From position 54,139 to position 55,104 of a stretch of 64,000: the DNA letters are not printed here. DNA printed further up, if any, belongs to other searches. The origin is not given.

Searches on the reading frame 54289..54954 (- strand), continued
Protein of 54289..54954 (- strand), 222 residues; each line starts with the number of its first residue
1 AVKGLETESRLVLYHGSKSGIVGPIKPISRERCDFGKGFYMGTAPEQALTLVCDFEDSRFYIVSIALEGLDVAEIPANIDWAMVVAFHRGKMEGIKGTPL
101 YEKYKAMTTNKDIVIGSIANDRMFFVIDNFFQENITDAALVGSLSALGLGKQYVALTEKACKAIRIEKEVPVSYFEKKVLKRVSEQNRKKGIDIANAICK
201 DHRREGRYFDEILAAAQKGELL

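Call 61: search_protein_families(library=padloc, proteins=[L092:6725-7354:+, L091:6646-7071:+, L090:6477-6749:+, L090:11399-11677:+, L090:11702-11974:+, L092:6010-6690:+], max_evalue=0.1)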
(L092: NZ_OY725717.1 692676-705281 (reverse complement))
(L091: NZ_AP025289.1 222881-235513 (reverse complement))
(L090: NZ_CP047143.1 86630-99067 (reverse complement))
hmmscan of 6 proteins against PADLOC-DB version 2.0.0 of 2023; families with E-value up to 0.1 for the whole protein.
L092:6725-7354:+ (210 aa): 5 families
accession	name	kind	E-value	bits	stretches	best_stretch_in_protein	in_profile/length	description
PDLC03949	RmrA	-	2.1e-08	31.4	1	137-197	4-61/363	-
PDLC03946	RmrA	-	1.8e-05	21.7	1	137-192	4-56/357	-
PDLC04642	PDC-M42B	-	2.4e-05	22.6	1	2-127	14-135/138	-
PDLC03952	RmrA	-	0.00043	17.2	1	137-192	24-76/395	-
PDLC02926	HTH_VI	-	0.003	15.8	1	140-197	6-60/92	-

L091:6646-7071:+ (142 aa): 1 family
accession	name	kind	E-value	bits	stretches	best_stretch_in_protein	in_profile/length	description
PDLC04642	PDC-M42B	-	2.9e-51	171.4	1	1-135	1-136/138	-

L090:6477-6749:+ (91 aa): 4 families
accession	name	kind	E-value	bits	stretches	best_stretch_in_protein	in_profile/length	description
PDLC04440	PDC-M13B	-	4.1e-07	28.1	1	7-75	5-73/81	-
PDLC04439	PDC-M13B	-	1.6e-05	23.2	1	10-72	10-71/79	-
PDLC04444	PDC-M13C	-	0.00011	20.4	1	20-72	17-69/76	-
PDLC04441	PDC-M13C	-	0.0021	16.2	1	1-68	1-71/74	-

L090:11399-11677:+ (93 aa): 4 families
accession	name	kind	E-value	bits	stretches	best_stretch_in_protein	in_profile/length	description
PDLC04440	PDC-M13B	-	6.6e-10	37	1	7-75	4-72/81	-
PDLC04444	PDC-M13C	-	1.8e-08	32.6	1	7-76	3-72/76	-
PDLC04441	PDC-M13C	-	0.0002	19.5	1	16-70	18-72/74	-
PDLC04439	PDC-M13B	-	0.00069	17.9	1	9-76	7-74/79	-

L090:11702-11974:+ (91 aa): 14 families
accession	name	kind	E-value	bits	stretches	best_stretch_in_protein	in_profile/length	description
PDLC02926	HTH_VI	-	2.8e-09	35.1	1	34-87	5-58/92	-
PDLC04142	capH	-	9.8e-08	31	1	34-87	10-63/103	capH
PDLC03665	Control_protein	-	3.2e-06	25.3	1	35-81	13-60/77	control protein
PDLC04760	PDC-M64C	-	4.2e-06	25.1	1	18-80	14-76/93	-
PDLC04759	PDC-M64B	-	0.00014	19.9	1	15-76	14-72/135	-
PDLC03953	RmrA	-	0.00019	18.7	1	35-83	10-58/373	-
PDLC04762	PDC-M64C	-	0.00023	19.2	1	16-82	16-79/97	-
PDLC04758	PDC-M64B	-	0.00026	19.4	1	22-81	22-81/123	-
PDLC03664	Control_protein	-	0.00047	18.6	1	35-81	18-64/74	control protein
PDLC04757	PDC-M64B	-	0.00084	17.3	1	24-74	23-73/128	-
PDLC03951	RmrA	-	0.0062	13.5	1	35-81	13-59/400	-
PDLC04133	mad1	-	0.0089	14.3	1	43-65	5-27/60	mads_1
PDLC03668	Control_protein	-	0.012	14.1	1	31-76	9-54/79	control protein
PDLC03952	RmrA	-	0.012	12.5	1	10-85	4-77/395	-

L092:6010-6690:+ (227 aa): 8 families
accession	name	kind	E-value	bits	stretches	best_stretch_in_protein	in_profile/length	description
PDLC04641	PDC-M42A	-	1.7e-36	123.9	1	3-197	6-201/215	-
PDLC04640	PDC-M42A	-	1.9e-28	97.7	1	2-197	69-264/280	-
PDLC04438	PDC-M13B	-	1.7e-25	87.8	1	1-170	1-156/158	-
PDLC04411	PDC-M10A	-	6.1e-19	66.2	2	1-84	4-85/156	-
PDLC04412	PDC-M10A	-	3e-18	64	2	1-85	1-83/152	-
PDLC04436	PDC-M13A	-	5e-18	63.4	1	1-169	1-156/159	-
PDLC04413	PDC-M10A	-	1.2e-12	45.7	2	1-84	1-82/157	-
PDLC04437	PDC-M13A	-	0.0015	16.8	1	23-85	12-79/117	-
